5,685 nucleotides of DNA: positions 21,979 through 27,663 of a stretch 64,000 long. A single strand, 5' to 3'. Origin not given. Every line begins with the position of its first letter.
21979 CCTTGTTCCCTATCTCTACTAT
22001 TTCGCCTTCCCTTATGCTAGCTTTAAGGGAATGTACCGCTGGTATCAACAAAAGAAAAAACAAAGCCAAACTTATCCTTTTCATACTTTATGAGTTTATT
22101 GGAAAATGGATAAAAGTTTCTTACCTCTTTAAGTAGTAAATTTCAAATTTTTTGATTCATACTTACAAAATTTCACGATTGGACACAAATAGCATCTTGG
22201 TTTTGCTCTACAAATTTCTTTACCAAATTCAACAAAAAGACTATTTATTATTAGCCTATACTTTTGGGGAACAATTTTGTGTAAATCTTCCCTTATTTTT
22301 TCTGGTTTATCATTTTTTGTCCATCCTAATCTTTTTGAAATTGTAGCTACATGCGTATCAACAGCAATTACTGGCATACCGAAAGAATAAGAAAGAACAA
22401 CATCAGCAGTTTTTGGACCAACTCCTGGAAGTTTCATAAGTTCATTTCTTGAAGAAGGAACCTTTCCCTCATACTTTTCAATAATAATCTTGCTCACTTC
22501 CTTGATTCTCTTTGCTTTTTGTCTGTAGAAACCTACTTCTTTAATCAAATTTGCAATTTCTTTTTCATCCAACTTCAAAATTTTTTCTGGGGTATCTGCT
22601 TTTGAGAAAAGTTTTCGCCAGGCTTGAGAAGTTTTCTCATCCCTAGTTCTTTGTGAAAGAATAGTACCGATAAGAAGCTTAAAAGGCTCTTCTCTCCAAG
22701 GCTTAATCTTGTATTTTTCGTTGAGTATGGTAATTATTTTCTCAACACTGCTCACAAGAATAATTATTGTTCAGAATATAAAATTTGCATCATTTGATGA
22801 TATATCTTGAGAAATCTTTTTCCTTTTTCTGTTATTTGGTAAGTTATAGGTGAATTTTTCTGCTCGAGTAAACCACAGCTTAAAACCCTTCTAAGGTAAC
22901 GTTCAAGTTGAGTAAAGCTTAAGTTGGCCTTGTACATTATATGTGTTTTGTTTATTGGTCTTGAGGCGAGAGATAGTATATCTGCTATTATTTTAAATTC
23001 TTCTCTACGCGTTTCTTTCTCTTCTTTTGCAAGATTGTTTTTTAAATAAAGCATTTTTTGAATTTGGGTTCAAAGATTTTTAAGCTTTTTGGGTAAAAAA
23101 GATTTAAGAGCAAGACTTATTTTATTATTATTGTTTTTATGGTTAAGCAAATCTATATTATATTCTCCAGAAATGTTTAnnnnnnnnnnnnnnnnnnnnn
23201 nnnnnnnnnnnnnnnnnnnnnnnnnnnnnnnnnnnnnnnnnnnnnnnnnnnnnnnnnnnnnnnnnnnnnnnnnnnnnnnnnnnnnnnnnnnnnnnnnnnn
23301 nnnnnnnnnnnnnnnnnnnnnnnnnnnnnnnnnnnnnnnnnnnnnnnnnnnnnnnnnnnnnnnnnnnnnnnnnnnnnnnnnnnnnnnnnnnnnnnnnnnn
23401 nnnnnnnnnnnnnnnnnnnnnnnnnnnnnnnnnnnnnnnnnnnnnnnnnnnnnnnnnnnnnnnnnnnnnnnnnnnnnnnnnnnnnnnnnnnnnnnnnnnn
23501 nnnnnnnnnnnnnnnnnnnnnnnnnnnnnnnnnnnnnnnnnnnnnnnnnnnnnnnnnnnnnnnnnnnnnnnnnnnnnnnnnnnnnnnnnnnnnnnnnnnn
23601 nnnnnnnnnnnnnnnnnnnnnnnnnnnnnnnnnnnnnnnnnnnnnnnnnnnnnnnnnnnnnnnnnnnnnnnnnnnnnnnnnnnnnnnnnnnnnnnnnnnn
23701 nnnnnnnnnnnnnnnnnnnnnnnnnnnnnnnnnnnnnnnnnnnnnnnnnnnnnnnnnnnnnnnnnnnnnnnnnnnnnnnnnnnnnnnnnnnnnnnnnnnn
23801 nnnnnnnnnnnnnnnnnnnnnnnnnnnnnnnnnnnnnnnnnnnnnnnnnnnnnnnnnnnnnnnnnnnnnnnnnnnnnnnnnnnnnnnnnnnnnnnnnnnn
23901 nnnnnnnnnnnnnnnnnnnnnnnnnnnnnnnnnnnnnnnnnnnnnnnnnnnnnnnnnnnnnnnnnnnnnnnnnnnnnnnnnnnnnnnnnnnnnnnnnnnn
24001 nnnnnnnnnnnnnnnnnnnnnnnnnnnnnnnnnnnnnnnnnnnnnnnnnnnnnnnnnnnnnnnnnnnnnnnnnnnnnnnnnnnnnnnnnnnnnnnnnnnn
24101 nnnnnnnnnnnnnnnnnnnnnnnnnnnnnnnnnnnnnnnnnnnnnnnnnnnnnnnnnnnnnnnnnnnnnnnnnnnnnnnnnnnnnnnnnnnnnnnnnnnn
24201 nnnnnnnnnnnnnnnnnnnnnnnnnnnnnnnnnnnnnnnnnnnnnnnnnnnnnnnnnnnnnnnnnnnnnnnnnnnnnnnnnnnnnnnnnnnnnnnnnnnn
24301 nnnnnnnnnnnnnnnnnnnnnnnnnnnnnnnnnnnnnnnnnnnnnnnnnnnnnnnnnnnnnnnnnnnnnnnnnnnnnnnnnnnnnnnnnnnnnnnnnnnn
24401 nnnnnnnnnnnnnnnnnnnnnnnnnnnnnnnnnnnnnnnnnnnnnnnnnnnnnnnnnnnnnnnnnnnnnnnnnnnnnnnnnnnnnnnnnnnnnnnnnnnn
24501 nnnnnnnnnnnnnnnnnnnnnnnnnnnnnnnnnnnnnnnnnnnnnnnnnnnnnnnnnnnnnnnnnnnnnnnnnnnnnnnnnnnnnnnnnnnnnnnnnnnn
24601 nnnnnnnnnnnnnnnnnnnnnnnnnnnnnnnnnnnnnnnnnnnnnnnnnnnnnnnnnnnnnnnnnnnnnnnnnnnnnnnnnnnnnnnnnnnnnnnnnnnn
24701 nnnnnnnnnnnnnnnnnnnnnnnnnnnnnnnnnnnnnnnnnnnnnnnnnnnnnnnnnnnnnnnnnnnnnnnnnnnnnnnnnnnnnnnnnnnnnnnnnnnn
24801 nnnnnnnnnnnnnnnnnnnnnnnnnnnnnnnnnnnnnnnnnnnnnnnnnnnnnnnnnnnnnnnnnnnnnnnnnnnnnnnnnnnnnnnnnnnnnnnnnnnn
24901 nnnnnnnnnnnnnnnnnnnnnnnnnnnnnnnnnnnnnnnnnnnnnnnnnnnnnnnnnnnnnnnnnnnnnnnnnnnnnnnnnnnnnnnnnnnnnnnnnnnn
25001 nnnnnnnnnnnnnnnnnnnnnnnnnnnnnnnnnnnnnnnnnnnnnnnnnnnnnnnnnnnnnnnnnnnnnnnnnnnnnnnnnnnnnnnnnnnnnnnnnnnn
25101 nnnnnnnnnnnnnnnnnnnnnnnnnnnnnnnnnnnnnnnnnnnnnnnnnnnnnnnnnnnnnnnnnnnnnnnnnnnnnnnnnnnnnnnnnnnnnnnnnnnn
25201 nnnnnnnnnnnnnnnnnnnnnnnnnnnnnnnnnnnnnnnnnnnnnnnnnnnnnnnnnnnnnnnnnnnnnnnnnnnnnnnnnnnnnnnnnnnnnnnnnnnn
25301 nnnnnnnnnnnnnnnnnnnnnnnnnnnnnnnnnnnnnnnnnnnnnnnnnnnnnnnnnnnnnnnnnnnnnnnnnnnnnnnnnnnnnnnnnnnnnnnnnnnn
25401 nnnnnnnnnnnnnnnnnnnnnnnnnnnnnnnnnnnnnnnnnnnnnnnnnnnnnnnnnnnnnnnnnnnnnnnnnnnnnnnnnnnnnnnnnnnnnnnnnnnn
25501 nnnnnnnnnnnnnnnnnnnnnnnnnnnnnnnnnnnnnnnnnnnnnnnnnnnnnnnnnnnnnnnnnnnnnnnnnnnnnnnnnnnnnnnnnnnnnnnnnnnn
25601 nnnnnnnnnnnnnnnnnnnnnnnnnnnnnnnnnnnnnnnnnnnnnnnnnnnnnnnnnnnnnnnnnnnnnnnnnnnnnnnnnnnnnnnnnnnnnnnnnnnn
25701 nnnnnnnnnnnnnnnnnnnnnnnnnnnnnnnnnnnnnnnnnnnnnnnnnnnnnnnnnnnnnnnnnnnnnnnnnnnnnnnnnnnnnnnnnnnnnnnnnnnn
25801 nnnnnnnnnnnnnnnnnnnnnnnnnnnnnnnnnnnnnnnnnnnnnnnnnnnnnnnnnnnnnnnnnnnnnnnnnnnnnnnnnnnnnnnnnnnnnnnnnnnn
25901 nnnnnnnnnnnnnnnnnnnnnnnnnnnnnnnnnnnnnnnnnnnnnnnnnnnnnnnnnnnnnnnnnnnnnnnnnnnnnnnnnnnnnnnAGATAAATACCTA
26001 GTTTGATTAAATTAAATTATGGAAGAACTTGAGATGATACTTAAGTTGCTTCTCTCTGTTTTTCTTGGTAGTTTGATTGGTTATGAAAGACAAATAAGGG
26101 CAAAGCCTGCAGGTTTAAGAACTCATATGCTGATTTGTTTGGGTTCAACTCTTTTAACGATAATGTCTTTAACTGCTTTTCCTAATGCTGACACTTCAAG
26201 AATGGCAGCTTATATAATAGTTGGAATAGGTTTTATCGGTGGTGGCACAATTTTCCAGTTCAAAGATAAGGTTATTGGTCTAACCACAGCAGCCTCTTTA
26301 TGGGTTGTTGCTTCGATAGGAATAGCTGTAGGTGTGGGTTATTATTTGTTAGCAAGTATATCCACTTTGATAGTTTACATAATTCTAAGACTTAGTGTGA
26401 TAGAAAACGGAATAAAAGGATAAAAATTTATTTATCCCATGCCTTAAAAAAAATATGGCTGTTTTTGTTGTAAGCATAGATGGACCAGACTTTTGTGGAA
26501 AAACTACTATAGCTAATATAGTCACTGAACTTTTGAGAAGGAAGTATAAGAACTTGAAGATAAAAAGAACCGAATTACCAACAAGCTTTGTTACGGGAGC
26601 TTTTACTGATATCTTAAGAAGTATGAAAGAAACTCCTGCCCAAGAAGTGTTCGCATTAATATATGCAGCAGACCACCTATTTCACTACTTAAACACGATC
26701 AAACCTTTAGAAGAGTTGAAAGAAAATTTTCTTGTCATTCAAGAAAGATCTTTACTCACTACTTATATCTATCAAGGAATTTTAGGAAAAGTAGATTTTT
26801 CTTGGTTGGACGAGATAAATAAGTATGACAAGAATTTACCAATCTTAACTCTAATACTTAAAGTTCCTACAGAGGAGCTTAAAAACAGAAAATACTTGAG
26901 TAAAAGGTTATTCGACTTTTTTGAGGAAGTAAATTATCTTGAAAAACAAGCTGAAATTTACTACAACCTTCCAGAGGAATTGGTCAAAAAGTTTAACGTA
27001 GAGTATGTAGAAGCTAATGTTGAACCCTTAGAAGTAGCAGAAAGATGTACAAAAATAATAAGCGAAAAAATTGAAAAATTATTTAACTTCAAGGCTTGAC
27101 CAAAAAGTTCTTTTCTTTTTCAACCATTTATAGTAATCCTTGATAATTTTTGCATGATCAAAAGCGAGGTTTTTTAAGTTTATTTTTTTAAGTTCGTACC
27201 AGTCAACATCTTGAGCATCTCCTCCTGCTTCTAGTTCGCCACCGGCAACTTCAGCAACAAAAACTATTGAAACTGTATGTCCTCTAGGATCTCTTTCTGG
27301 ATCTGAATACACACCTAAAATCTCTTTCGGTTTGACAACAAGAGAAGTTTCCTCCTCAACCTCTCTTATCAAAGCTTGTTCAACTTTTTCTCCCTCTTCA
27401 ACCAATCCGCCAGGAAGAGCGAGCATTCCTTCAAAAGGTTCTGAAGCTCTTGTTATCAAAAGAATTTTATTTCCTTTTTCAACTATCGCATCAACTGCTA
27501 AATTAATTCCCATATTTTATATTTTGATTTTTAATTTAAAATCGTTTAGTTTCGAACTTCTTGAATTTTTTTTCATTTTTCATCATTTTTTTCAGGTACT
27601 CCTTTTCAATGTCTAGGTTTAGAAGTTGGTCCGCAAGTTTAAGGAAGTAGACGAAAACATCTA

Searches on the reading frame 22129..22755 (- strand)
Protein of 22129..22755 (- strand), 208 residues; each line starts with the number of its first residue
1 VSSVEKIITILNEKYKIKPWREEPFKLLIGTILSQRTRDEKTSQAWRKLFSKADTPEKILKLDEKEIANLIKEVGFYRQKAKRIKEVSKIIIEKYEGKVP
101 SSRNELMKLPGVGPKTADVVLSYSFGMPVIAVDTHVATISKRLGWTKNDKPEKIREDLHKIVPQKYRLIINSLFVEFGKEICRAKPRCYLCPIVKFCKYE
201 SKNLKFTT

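Call 34: search_protein_families(library=pfam, proteins=[window:22129-22755:-], max_evalue=0.001)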
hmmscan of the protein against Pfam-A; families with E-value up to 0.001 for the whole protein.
window:22129-22755:- (208 aa): 4 families
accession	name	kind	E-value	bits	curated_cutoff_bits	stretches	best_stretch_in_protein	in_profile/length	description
PF00730.31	HhH-GPD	-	5.3e-30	104.4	26.2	1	29-164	1-108/108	HhH-GPD superfamily base excision DNA repair protein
PF00633.29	HHH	-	3.9e-11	42.7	24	1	94-123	1-30/30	Helix-hairpin-helix motif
PF14520.12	HHH_5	-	1.6e-05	25.7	27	0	104-118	35-49/57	Helix-hairpin-helix domain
PF22175.2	Ogg-HhH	-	0.00029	20.9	27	1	43-148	36-147/173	8-oxoguanine DNA glycosylase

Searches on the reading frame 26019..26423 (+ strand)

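Call 34: search_protein_families(library=pfam, proteins=[window:26019-26423:+], max_evalue=0.001)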
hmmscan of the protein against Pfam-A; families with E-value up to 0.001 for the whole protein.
window:26019-26423:+ (134 aa): 1 family
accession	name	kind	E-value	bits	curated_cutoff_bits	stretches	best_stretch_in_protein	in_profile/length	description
PF02308.21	MgtC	-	5.1e-39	133.8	31.4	1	10-125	1-114/121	MgtC family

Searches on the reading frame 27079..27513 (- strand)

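Call 35: search_protein_families(library=pfam, proteins=[window:27079-27513:-], max_evalue=0.001)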
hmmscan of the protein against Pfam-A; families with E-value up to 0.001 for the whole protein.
window:27079-27513:- (144 aa): 4 families
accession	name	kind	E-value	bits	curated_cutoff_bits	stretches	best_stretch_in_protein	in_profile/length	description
PF00293.34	NUDIX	-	3e-24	86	21.1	1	5-126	4-133/134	NUDIX domain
PF16262.11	DUF4916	-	4.8e-05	23.5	27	0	31-113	53-146/170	Domain of unknown function (DUF4916)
PF14815.12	NUDIX_4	-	7.6e-05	22.9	35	1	10-117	5-104/113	NUDIX domain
PF22327.2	Nudt16-like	-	0.00012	22.5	27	1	27-62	31-67/161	U8 snoRNA-decapping enzyme-like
